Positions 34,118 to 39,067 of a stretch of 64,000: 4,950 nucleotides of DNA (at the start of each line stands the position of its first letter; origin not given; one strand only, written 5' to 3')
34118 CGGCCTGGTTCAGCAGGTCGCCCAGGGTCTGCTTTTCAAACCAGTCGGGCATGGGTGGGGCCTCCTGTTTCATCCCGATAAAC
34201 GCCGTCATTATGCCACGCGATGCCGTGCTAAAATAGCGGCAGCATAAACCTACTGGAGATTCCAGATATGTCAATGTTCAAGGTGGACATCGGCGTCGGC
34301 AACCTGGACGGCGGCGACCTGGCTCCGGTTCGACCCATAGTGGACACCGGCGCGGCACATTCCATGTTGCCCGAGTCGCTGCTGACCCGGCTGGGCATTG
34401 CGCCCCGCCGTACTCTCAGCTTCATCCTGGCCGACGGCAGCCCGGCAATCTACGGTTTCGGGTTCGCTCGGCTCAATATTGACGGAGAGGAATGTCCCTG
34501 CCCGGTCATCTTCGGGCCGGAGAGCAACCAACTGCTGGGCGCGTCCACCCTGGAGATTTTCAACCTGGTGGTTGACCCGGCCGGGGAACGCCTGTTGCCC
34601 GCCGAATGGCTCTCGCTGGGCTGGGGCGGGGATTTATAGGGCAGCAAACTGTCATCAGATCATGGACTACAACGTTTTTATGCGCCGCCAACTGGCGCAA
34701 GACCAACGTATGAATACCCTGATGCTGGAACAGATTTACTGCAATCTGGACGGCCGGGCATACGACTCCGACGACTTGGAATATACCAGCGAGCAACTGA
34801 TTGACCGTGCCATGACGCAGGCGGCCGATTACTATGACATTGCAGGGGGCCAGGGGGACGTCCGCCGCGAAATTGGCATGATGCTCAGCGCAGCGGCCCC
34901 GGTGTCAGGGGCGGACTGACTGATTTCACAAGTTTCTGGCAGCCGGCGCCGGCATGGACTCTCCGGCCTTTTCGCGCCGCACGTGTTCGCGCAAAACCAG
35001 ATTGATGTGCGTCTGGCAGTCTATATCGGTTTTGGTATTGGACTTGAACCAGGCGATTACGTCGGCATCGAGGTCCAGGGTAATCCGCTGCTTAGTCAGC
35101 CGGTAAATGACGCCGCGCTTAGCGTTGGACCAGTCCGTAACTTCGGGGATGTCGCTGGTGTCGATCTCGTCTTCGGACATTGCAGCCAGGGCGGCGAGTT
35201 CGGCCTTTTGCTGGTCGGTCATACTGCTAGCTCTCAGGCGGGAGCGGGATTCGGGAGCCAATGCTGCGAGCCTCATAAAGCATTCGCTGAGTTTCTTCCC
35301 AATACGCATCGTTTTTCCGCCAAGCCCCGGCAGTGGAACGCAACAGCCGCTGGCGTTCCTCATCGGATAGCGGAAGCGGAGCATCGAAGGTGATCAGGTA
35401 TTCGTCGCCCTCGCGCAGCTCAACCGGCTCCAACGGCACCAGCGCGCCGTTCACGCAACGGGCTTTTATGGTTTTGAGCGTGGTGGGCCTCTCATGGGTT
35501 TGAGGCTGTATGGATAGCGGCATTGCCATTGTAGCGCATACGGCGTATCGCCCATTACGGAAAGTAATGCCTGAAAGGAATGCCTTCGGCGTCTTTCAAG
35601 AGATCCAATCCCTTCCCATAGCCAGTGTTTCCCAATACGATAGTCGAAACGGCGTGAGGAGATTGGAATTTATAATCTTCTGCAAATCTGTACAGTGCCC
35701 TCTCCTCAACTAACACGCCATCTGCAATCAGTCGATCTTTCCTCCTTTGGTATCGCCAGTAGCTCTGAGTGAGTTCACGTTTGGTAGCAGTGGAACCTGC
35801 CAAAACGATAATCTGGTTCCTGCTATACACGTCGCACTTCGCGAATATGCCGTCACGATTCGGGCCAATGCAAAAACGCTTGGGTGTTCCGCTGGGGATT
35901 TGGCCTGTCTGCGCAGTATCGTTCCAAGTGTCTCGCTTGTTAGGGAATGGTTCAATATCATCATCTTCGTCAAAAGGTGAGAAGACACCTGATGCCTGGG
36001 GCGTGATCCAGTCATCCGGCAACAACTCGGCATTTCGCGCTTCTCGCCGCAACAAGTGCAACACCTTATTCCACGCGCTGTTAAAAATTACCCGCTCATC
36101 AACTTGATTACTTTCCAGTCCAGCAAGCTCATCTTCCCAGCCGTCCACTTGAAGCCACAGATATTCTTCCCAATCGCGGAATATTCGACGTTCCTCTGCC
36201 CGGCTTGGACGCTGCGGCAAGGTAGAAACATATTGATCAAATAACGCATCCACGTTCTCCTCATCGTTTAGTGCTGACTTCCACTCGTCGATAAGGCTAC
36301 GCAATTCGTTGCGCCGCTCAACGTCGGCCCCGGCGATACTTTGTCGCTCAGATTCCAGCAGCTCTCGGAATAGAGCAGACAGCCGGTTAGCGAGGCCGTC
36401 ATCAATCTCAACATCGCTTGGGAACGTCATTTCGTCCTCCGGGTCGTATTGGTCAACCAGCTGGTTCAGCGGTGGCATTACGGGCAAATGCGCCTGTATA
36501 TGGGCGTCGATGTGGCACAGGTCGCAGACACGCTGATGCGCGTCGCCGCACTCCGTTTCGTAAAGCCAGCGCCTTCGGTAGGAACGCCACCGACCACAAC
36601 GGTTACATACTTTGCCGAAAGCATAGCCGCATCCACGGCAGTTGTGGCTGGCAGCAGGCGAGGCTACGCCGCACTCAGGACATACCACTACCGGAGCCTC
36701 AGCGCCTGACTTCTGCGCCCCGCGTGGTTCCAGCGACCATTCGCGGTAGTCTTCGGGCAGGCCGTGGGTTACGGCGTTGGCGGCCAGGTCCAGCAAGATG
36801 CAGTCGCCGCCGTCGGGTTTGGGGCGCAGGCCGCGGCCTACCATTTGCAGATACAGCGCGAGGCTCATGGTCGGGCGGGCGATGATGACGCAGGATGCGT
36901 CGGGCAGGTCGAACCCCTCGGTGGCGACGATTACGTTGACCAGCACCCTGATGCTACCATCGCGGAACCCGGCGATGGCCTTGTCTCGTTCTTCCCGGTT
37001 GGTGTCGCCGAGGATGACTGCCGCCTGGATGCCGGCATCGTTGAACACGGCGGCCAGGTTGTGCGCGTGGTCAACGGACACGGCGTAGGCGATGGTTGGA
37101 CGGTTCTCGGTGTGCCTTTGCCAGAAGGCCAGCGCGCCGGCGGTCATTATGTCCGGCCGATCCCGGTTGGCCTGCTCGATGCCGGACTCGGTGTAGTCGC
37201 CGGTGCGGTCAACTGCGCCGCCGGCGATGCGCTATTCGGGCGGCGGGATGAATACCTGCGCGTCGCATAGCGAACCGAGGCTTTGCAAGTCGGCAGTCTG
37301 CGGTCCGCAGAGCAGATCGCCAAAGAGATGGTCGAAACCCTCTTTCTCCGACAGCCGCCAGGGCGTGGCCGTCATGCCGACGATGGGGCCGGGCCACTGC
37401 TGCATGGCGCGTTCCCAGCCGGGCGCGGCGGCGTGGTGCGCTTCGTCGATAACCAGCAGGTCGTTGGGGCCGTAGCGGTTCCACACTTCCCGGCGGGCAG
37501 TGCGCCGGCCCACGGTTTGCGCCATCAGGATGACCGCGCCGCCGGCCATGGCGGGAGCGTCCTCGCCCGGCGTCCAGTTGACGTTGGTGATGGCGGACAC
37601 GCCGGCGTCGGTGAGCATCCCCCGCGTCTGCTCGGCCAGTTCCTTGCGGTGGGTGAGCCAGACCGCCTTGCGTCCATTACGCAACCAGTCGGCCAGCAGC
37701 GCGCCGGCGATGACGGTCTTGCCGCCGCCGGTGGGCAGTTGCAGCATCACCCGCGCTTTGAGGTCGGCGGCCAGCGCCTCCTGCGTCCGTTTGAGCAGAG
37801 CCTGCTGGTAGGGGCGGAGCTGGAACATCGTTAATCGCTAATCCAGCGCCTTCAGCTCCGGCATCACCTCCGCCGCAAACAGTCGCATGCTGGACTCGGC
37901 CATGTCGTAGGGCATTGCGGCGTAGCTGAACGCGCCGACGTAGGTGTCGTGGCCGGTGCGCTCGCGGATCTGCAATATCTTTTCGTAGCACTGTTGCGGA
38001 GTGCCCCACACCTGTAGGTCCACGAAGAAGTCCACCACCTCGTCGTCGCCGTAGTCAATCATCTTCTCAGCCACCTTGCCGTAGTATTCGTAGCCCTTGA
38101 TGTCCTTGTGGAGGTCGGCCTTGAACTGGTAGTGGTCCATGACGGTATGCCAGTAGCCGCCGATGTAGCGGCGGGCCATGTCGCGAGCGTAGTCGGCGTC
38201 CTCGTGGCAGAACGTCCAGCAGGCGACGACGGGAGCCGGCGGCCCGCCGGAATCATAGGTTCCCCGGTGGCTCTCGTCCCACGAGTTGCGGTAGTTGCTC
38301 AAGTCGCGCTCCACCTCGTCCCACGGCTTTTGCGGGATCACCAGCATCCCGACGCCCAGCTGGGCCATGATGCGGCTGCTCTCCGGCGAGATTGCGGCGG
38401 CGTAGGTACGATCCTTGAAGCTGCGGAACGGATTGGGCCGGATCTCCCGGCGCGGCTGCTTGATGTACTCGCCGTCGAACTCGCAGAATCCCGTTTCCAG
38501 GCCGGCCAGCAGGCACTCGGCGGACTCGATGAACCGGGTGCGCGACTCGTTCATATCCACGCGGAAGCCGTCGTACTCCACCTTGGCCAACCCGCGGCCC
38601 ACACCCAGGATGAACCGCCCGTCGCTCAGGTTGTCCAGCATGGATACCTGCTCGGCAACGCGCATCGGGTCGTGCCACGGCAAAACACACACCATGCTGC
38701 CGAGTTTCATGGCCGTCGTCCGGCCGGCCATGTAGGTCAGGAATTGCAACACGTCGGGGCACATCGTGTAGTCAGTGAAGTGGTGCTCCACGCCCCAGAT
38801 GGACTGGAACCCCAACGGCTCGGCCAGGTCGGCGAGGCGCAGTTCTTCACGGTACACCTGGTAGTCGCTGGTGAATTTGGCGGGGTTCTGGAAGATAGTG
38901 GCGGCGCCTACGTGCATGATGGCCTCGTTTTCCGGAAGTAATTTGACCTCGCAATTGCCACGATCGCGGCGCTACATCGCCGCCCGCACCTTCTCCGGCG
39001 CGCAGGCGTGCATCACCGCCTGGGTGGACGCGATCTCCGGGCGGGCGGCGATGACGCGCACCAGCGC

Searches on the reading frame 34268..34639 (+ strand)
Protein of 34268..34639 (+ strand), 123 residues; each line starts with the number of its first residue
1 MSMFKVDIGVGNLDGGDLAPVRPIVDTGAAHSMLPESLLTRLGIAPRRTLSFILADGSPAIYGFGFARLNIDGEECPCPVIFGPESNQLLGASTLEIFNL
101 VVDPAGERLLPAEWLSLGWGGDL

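Call 71: search_protein_families(library=pfam, proteins=[window:34268-34639:+], max_evalue=0.001)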
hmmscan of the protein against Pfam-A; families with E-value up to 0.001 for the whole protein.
window:34268-34639:+ (123 aa): 2 families
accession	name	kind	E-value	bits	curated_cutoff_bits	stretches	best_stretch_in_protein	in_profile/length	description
PF13975.11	gag-asp_proteas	-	4.8e-08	33.9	28.2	1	20-95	9-90/92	gag-polyprotein putative aspartyl protease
PF13650.11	Asp_protease_2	-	3.5e-07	31.3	24.3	1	15-93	7-89/90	Aspartyl protease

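Call 97: search_protein_families(library=padloc, proteins=[window:34268-34639:+], max_evalue=0.001)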
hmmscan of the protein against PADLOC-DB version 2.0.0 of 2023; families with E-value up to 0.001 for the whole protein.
window:34268-34639:+ (123 aa): 0 families

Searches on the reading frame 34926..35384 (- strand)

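Call 71: search_protein_families(library=pfam, proteins=[window:34926-35384:-], max_evalue=0.001)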
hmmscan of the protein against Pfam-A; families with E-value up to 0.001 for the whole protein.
window:34926-35384:- (152 aa): 1 family
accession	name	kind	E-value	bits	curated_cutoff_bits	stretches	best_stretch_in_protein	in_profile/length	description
PF14384.12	BrnA_antitoxin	-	1.9e-08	35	26.1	1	75-134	23-67/68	BrnA antitoxin of type II toxin-antitoxin system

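Call 97: search_protein_families(library=padloc, proteins=[window:34926-35384:-], max_evalue=0.001)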
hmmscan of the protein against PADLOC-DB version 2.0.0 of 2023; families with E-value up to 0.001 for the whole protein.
window:34926-35384:- (152 aa): 0 families

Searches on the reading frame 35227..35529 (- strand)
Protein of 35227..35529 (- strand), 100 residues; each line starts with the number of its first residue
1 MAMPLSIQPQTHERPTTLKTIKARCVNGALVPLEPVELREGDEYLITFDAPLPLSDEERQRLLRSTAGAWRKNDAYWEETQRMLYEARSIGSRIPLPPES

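Call 71: search_protein_families(library=pfam, proteins=[window:35227-35529:-], max_evalue=0.001)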
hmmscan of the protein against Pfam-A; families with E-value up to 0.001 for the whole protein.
window:35227-35529:- (100 aa): 1 family
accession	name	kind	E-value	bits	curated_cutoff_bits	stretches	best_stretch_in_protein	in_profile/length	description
PF01954.22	AF2212-like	-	0.00025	21.9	21.6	1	19-48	3-32/59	AF2212-like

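Call 97: search_protein_families(library=padloc, proteins=[window:35227-35529:-], max_evalue=0.001)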
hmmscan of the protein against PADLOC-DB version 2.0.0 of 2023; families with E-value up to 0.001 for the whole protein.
window:35227-35529:- (100 aa): 0 families

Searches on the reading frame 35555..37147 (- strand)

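Call 71: search_protein_families(library=pfam, proteins=[window:35555-37147:-], max_evalue=0.001)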
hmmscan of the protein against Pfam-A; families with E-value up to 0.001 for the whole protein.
window:35555-37147:- (530 aa): 2 families
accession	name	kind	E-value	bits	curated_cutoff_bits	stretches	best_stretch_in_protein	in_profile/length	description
PF00271.37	Helicase_C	-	2.9e-17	63.4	23.5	1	12-109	12-109/110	Helicase conserved C-terminal domain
PF14267.11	DUF4357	-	1.5e-05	25.3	38.4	1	471-508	2-39/54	Domain of unknown function (DUF4357)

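Call 97: search_protein_families(library=padloc, proteins=[window:35555-37147:-], max_evalue=0.001)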
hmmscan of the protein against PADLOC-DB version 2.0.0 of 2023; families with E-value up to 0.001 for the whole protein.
window:35555-37147:- (530 aa): 22 families
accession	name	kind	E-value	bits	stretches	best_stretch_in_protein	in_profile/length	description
PDLC03659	mREase_IV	-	3.8e-16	56.2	1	19-110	463-554/945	Type IV methyl-directed restriction enzyme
PDLC04923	PDC-S14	-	3.8e-13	47.2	1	419-510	203-293/320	-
PDLC04925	PDC-S14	-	1.2e-11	42.2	1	423-511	194-279/301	-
PDLC03658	mREase_IV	-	2.4e-10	36.8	1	21-125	457-561/953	Type IV methyl-directed restriction enzyme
PDLC02707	PbeA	-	4.6e-08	30.1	1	13-121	520-629/672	PbeA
PDLC02872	DpdF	-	5.2e-08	29.9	1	16-117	396-500/859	DpdF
PDLC02190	DUF3780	-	7e-08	30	1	443-522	272-349/361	-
PDLC03928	PsyrT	-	1.9e-07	27.8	1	15-119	241-344/689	-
PDLC02865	DpdF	-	5.6e-07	25.5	1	13-129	975-1089/1499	DpdF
PDLC02860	DpdF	-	6e-07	26.5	1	12-117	111-214/547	DpdF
PDLC02870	DpdF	-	7.1e-07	26.1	1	14-108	225-319/534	DpdF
PDLC02705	PbeA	-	1.2e-06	25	1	18-109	528-620/691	PbeA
PDLC02704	PbeA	-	6.5e-06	22.9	1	29-121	551-643/682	PbeA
PDLC04922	PDC-S14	-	1.7e-05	22.2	1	411-509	181-281/305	-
PDLC02864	DpdF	-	2.4e-05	21.3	1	9-108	228-327/610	DpdF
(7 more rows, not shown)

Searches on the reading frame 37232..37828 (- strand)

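Call 97: search_protein_families(library=padloc, proteins=[window:37232-37828:-], max_evalue=0.001)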
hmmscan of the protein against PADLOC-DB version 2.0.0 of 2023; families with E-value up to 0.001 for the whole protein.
window:37232-37828:- (198 aa): 6 families
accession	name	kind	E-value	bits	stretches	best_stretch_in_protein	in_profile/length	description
PDLC02707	PbeA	-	2.5e-09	34.3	1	3-169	252-426/672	PbeA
PDLC03049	REase_I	-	8.6e-08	28.6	1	5-166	169-333/807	Type I restriction enzyme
PDLC03659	mREase_IV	-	5.4e-07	25.8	1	6-169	221-384/945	Type IV methyl-directed restriction enzyme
PDLC04986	PDC-S28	-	6.9e-06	22.7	1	3-99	34-126/831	-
PDLC02704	PbeA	-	7.1e-06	22.8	1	2-168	253-430/682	PbeA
PDLC01439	typeIV_DinG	-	3.8e-05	20.5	0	3-67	15-74/575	CAS-IV-A; associated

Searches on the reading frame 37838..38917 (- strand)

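Call 97: search_protein_families(library=padloc, proteins=[window:37838-38917:-], max_evalue=0.001)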
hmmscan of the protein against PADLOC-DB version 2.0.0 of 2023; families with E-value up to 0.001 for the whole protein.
window:37838-38917:- (359 aa): 1 family
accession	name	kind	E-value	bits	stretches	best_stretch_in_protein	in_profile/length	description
PDLC01078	C3a156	-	4.5e-21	73.7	1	20-135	19-114/268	oxidoreductase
